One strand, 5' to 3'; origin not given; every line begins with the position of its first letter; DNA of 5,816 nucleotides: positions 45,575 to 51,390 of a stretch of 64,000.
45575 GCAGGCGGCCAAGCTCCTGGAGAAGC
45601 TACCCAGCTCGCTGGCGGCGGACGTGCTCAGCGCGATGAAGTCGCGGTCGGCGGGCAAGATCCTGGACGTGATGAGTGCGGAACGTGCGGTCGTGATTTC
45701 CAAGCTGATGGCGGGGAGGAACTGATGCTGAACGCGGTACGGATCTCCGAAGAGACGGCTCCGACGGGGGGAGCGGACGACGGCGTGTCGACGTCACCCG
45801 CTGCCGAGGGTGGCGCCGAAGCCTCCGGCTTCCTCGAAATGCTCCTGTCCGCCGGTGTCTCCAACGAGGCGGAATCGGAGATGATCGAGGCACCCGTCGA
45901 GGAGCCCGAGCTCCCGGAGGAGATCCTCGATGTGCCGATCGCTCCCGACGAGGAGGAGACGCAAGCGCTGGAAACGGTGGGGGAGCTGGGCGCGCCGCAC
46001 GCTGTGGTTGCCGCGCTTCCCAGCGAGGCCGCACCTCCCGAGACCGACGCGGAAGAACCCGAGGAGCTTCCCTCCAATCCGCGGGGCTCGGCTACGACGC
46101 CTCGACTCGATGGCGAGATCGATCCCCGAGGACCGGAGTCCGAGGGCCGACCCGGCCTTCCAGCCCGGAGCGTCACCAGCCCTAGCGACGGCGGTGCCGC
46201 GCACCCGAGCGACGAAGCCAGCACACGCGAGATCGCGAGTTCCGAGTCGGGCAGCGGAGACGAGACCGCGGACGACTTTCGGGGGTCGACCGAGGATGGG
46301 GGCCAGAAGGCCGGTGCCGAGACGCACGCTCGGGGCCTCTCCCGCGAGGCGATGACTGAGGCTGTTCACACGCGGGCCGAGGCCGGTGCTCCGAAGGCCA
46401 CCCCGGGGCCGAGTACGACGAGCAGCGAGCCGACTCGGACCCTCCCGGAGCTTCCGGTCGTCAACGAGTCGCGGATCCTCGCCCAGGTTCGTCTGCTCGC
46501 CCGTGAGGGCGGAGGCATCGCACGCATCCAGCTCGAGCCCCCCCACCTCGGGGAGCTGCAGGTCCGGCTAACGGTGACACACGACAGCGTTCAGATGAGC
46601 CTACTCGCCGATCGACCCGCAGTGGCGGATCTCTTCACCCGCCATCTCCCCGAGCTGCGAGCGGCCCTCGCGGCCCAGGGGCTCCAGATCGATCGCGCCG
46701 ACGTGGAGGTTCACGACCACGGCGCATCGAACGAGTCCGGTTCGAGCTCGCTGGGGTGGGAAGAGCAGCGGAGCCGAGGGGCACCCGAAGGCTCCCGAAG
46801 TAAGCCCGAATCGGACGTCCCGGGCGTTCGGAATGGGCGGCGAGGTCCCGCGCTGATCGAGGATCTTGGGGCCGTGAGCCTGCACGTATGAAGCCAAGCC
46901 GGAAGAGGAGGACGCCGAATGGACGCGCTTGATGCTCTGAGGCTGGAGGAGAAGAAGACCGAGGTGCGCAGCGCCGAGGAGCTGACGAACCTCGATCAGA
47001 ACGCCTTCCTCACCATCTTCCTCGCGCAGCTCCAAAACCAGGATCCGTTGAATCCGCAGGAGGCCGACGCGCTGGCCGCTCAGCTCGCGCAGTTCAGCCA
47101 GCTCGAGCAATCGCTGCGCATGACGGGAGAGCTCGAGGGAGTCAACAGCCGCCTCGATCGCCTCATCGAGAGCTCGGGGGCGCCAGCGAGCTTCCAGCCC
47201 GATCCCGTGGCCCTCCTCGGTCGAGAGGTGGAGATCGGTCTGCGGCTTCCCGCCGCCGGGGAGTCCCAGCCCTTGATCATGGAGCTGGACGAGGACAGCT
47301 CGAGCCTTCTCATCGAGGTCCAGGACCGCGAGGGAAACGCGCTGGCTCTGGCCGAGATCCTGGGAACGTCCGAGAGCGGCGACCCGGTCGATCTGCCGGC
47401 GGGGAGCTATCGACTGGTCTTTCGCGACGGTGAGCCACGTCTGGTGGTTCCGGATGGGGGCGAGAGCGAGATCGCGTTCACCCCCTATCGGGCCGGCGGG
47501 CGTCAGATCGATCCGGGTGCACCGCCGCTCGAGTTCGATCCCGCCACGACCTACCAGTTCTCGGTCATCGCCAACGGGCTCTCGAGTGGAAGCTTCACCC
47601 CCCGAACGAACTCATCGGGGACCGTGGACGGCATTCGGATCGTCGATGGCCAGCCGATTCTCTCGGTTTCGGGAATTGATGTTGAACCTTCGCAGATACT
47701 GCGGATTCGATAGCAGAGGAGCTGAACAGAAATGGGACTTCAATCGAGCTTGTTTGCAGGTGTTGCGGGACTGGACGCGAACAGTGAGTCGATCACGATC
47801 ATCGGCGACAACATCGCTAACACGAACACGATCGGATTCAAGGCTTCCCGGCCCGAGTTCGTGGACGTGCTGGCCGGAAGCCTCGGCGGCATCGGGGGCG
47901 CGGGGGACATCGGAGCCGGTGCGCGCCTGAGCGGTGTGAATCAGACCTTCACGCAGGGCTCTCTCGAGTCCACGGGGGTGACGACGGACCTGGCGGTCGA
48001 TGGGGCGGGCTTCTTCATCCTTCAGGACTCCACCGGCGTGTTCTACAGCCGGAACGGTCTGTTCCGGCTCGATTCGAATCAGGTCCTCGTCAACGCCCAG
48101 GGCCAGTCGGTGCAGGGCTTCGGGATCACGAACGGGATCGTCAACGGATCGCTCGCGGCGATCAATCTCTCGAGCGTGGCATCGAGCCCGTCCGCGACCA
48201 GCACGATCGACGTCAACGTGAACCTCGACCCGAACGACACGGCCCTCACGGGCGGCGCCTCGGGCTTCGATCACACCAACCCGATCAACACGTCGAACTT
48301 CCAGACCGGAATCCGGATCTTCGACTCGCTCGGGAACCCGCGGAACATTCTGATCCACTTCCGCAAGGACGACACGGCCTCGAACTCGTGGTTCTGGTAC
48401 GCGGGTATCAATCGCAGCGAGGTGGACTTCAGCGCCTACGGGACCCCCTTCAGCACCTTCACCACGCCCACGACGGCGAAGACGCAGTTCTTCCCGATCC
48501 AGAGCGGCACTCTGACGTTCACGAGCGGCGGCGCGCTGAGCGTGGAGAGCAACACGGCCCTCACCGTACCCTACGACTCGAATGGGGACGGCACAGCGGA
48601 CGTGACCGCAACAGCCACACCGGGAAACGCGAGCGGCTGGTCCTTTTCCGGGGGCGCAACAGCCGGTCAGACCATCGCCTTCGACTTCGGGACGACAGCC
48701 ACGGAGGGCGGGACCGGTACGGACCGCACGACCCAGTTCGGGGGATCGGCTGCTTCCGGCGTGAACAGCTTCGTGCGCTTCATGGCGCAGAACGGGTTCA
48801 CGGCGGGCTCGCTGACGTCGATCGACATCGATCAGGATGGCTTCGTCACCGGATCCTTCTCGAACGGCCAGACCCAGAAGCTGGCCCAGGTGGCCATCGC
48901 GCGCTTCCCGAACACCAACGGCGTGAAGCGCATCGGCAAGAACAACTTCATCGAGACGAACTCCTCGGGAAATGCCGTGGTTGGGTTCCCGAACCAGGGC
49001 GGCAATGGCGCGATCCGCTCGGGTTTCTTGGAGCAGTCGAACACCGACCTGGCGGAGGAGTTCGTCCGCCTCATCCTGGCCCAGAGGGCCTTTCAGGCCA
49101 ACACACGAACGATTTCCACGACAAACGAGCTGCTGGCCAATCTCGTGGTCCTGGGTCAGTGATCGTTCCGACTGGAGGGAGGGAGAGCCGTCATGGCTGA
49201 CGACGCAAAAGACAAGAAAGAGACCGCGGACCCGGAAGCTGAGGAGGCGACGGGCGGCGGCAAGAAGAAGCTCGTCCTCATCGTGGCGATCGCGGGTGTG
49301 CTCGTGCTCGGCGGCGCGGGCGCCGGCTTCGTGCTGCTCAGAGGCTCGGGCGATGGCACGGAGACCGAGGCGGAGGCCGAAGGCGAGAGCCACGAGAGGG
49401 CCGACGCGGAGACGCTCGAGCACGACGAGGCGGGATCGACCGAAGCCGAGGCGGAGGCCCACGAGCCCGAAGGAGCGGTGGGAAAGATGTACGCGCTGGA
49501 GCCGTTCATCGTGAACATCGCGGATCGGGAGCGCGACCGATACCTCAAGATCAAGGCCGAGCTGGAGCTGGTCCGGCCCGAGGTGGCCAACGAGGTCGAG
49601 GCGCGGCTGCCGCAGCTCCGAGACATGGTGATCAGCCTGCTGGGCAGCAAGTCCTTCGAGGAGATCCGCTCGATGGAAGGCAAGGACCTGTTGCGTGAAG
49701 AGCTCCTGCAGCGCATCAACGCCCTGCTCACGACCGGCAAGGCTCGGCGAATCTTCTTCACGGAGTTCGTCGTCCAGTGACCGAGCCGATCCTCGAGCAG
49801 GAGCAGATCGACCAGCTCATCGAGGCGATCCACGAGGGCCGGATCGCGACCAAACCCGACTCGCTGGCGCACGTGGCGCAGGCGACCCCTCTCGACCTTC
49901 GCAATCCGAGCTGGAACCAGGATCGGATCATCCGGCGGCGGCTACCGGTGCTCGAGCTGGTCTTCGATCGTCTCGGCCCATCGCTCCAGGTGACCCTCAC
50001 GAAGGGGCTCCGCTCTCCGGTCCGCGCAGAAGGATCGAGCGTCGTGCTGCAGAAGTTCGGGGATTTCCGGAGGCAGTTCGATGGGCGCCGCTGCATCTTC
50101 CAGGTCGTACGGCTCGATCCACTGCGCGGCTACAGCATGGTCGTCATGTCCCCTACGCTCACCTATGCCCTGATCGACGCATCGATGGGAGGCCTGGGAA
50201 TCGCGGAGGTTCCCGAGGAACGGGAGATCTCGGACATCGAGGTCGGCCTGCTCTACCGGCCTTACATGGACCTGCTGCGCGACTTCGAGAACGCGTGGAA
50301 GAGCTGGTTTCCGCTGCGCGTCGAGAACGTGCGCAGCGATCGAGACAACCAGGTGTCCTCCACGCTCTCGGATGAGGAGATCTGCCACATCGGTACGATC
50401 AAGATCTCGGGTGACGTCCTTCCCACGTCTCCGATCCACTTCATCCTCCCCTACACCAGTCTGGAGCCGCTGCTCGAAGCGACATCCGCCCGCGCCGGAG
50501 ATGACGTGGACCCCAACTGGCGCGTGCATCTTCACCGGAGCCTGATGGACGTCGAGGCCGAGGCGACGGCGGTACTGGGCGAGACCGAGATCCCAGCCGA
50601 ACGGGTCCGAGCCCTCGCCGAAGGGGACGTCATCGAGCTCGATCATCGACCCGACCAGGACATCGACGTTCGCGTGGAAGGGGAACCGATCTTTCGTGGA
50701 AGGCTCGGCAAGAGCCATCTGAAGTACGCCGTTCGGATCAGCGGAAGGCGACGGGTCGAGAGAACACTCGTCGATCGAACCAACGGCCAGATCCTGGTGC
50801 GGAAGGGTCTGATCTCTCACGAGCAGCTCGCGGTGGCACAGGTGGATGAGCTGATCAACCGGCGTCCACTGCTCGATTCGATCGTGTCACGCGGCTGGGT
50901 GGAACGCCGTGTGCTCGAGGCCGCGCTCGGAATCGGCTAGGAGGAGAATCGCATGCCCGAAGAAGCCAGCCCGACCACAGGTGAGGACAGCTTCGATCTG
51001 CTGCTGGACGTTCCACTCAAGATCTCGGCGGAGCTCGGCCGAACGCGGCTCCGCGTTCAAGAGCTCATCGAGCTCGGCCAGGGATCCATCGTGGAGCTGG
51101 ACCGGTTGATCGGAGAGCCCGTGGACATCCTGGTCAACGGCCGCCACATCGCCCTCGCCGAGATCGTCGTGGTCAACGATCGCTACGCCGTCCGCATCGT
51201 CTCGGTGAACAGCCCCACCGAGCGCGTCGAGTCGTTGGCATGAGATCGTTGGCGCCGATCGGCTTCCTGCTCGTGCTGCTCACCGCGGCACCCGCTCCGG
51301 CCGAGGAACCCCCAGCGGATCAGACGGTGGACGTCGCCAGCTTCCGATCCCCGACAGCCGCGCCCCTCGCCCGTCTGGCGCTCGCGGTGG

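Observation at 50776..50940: FliM fused to a C-terminal MshEN-like domain: possible built-in c-di-GMP sensor on the flagellar switch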

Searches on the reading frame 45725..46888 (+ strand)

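Call 63: search_protein_families(library=pfam, proteins=[window:45725-46888:+], max_evalue=0.0001)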
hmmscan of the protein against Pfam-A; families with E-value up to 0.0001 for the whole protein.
window:45725-46888:+ (388 aa): 1 family
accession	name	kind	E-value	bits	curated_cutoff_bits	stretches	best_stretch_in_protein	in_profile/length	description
PF02120.21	Flg_hook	-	1.3e-19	70.2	29.8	1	257-332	6-81/85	Flagellar hook-length control protein FliK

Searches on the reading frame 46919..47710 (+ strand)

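Call 63: search_protein_families(library=pfam, proteins=[window:46919-47710:+], max_evalue=0.0001)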
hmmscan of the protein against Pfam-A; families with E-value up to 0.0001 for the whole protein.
window:46919-47710:+ (264 aa): 1 family
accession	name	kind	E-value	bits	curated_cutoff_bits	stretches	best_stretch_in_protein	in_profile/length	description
PF03963.19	FlgD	-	8.1e-18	64.8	27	1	10-72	11-73/75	Flagellar hook capping protein - N-terminal region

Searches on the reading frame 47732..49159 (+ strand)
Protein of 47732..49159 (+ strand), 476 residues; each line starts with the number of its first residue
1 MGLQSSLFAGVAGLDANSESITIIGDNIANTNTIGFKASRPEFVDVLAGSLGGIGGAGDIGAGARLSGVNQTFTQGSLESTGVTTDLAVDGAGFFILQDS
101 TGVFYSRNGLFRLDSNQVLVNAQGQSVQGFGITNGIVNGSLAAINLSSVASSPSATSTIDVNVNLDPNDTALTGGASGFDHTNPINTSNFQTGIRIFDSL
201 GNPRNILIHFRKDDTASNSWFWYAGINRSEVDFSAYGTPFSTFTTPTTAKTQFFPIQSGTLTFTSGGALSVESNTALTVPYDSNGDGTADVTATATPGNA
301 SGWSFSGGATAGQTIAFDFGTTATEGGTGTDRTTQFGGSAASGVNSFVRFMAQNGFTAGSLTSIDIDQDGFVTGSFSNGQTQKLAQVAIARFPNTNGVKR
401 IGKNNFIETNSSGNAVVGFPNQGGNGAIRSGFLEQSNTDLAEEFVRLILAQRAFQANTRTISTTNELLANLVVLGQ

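Call 63: search_protein_families(library=pfam, proteins=[window:47732-49159:+], max_evalue=0.0001)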
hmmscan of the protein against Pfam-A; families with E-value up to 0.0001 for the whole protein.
window:47732-49159:+ (476 aa): 3 families
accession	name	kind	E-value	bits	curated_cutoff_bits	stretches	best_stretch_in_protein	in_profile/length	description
PF06429.18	Flg_bbr_C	-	1.1e-15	57.3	23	1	429-470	1-42/46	Flagellar basal body rod FlgEFG protein C-terminal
PF07559.19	FlgE_D2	-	2e-15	58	22.7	1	175-356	10-142/142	Flagellar basal body protein FlaE D2 domain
PF22692.1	LlgE_F_G_D1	-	4.2e-10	40.1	27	1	88-148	1-49/64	Flagellar hook protein FlgE/F/G D1 domain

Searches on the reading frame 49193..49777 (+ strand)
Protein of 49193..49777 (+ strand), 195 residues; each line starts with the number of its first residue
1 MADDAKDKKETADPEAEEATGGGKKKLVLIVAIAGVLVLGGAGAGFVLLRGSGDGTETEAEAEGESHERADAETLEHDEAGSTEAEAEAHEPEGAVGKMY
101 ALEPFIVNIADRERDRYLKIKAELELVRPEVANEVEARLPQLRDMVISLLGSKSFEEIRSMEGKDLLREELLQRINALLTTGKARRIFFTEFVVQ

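Call 63: search_protein_families(library=pfam, proteins=[window:49193-49777:+], max_evalue=0.0001)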
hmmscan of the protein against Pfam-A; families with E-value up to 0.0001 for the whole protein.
window:49193-49777:+ (195 aa): 1 family
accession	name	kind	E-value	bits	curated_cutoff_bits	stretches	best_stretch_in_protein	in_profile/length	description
PF03748.19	FliL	-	5.1e-26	91.6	24.6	1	99-195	1-103/103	Flagellar basal body-associated protein FliL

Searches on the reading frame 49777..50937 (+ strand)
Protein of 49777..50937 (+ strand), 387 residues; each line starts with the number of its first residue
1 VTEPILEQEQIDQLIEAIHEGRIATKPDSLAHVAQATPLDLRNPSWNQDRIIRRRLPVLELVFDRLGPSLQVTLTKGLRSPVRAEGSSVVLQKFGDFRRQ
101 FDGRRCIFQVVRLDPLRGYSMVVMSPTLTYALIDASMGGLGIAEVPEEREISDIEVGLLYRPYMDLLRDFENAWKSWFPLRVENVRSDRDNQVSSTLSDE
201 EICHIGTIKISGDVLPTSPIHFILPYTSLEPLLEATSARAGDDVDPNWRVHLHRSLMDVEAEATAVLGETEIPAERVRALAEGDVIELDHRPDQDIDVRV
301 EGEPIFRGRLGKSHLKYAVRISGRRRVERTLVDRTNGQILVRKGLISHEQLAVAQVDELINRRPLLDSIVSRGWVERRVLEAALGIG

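Call 3: search_protein_families(library=pfam, proteins=[window:49777-50937:+], max_evalue=10)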
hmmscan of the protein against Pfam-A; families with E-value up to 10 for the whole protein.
window:49777-50937:+ (387 aa): 2 families
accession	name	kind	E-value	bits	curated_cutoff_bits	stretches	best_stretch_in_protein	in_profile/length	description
PF02154.20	FliM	-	2.3e-27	96.6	27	1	47-234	5-190/192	Flagellar motor switch protein FliM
PF01052.25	FliMN_C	-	3.9e-21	75.2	23.8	1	255-322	2-69/73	Type III flagellar switch regulator (C-ring) FliN C-term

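Call 4: search_protein_families(library=ncbifam, proteins=[window:49777-50937:+], max_evalue=10)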
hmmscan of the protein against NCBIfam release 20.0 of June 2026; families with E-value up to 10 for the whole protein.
window:49777-50937:+ (387 aa): 10 families
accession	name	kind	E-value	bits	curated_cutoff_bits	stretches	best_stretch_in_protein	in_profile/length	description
TIGR01397.1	fliM_switch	equivalog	3.1e-53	181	219.6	1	5-323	2-317/320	flagellar motor switch protein FliM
TIGR02480.1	fliN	equivalog_domain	5.7e-11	42.2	84.05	1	255-322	4-71/77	flagellar motor switch protein FliN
NF005194.1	PRK06666.1-5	equivalog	3.8e-07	29.6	206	1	6-321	5-322/327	flagellar motor switch protein FliM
NF005995.1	PRK08119.1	equivalog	4.1e-07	29.8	218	2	256-313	301-358/376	flagellar motor switch phosphatase FliY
NF005275.1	PRK06782.1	equivalog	6.6e-07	28.4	681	1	218-321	411-512/516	flagellar motor switch protein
NF053729.1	c-di-GMP_motif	domain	4.2e-05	23.3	38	1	337-384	3-50/53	cyclic di-GMP-binding domain-containing protein, MshE-related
TIGR02551.1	SpaO_YscQ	equivalog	9.4e-05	22.5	100.8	1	256-310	232-286/300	type III secretion system cytoplasmic ring protein SctQ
NF006273.1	PRK08433.1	equivalog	0.00036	20.8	114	1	253-320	15-82/100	flagellar motor switch protein FliN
TIGR01954.1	nusA_Cterm_rpt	equivalog_domain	0.017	15.2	48.15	1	332-360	1-29/50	transcription termination factor NusA, C-terminal duplication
NF037966.1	HetP_family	subfamily_domain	0.26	11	45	1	4-22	13-31/63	HetP family heterocyst commitment protein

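Call 5: find_homologous_proteins(query=window:49777-50937:+, max_evalue=0.00001)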
Query window:49777-50937:+ (387 aa): 70 proteins with E <= 0.00001 among 8000 candidates.
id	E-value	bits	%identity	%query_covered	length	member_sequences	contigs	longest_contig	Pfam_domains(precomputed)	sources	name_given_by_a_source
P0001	1.2e-251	852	100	100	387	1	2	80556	PF01052.26,PF02154.22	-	-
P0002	8.4e-206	702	80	100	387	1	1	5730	PF01052.26,PF02154.22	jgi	jgi:flagellar motor switch protein FliM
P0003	3.1e-205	700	80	100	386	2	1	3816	PF01052.26,PF02154.22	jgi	jgi:flagellar motor switch protein FliM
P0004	4.1e-182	624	71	100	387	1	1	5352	PF01052.26,PF02154.22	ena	-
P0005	4.3e-179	614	70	100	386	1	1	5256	PF01052.26,PF02154.22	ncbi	-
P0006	1.1e-176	606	70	100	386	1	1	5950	PF01052.26,PF02154.22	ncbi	-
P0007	3.1e-176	604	68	100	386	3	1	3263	PF01052.26,PF02154.22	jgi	-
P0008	8.8e-176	603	69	100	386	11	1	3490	PF01052.26,PF02154.22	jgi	jgi:flagellar motor switch protein FliM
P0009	6.9e-175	600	69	100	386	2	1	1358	PF01052.26,PF02154.22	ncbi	-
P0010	1.1e-174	599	68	100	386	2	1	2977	PF01052.26,PF02154.22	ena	-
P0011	2.7e-174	598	68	100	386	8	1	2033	PF01052.26,PF02154.22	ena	-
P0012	9.6e-174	596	68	100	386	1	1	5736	PF01052.26,PF02154.22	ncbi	-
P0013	1.1e-173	596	68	100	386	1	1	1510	PF01052.26,PF02154.22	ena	-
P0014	3.9e-173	594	68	100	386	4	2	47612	PF01052.26,PF02154.22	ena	-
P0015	5.2e-171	587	67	99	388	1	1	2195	PF01052.26,PF02154.22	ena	-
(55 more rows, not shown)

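Call 33: find_homologous_proteins(query=window:49777-50937:+, region=328-387, max_evalue=0.001)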
Query window:49777-50937:+, residues 328-387 (60 aa): 21 proteins with E <= 0.001 among 143 candidates.
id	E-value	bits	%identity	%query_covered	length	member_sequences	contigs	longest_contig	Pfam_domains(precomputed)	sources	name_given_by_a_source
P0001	3.6e-28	113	100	100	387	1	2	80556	PF01052.26,PF02154.22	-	-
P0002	1.3e-25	105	92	100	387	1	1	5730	PF01052.26,PF02154.22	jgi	jgi:flagellar motor switch protein FliM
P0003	1.9e-23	98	88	98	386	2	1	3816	PF01052.26,PF02154.22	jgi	jgi:flagellar motor switch protein FliM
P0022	4.9e-23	97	84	97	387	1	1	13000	PF01052.26,PF02154.22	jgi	jgi:flagellar motor switch protein FliM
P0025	1.3e-22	96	80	98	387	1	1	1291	PF01052.26,PF02154.22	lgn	-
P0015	3.5e-22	94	90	97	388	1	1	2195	PF01052.26,PF02154.22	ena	-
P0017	7.5e-22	93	88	97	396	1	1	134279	PF01052.26,PF02154.22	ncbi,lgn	-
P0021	4.5e-21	91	85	90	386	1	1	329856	PF01052.26,PF02154.22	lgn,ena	-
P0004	2.1e-20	89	85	98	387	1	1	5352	PF01052.26,PF02154.22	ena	-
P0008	2.0e-19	86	80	98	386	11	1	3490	PF01052.26,PF02154.22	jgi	jgi:flagellar motor switch protein FliM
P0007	7.7e-19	84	76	98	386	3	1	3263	PF01052.26,PF02154.22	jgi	-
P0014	1.2e-18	83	78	98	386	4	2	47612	PF01052.26,PF02154.22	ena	-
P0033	1.9e-18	83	84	95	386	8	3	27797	PF01052.26,PF02154.22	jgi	jgi:flagellar motor switch protein FliM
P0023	2.4e-18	82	86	95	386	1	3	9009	PF01052.26,PF02154.22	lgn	-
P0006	4.4e-18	82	78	98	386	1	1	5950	PF01052.26,PF02154.22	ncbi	-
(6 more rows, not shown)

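Call 40: find_related_loci(query=window:49777-50937:+, collection=genome_contigs, flank=6000)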
Query window:49777-50937:+ (387 aa) in genome_contigs; peptide patterns used: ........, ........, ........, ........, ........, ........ (x = any residue, [..] = any of these).
177 stretches matched a pattern; 1 encode a relative of the query (tblastn E <= 1e-3); 1 distinct loci.
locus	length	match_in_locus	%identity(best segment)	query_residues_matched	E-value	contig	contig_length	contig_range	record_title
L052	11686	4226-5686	68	1-386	1e-178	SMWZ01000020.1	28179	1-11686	MAG: Deltaproteobacteria bacterium isolate CR02bin3 k141_128318, whole genome shotgun sequence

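Call 62: predict_structure(alignment_id=A2)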
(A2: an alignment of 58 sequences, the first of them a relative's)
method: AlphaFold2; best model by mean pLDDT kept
length: 387 residues; sequences in the alignment: 58
mean_pLDDT: 78.6   pTM: 0.51
mean pLDDT of the five models: 78.6, 78.0, 77.3, 76.5, 74.6
residues with pLDDT >= 90: 78; 70-90: 232; 50-70: 57; < 50: 20
segments of 3 or more residues with pLDDT < 50: 238-247, 330-332
pLDDT, mean of each block of 10 residues (from residue 1): 70 82 75 65 53 73 91 90 91 88 83 87 92 89 79 89 94 82 86 73 92 89 88 57 45 59 77 83 76 77 81 76 68 66 82 78 81 84 72
secondary structure, 60 per line:
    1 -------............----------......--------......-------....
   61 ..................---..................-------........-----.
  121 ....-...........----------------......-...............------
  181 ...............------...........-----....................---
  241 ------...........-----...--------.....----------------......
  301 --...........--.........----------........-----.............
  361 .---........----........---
elements in order: H8-19 H30-35 H44-49 H57-78 E82-93 H94-99 E107-114 E120-124 H126-136 H153-158 H160-174 E181-189 H190-195 E202-212 E218-225 H226-237 H247-257 E263-265 H274-278 E295-300 E303-313 E316-324 H335-342 H348-361 H365-372 H377-384

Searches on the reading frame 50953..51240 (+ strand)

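Call 3: search_protein_families(library=pfam, proteins=[window:50953-51240:+], max_evalue=10)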
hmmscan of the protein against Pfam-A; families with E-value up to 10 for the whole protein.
window:50953-51240:+ (96 aa): 1 family
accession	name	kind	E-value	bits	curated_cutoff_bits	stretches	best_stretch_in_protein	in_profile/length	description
PF01052.25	FliMN_C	-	4.7e-25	87.8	23.8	1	16-85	2-71/73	Type III flagellar switch regulator (C-ring) FliN C-term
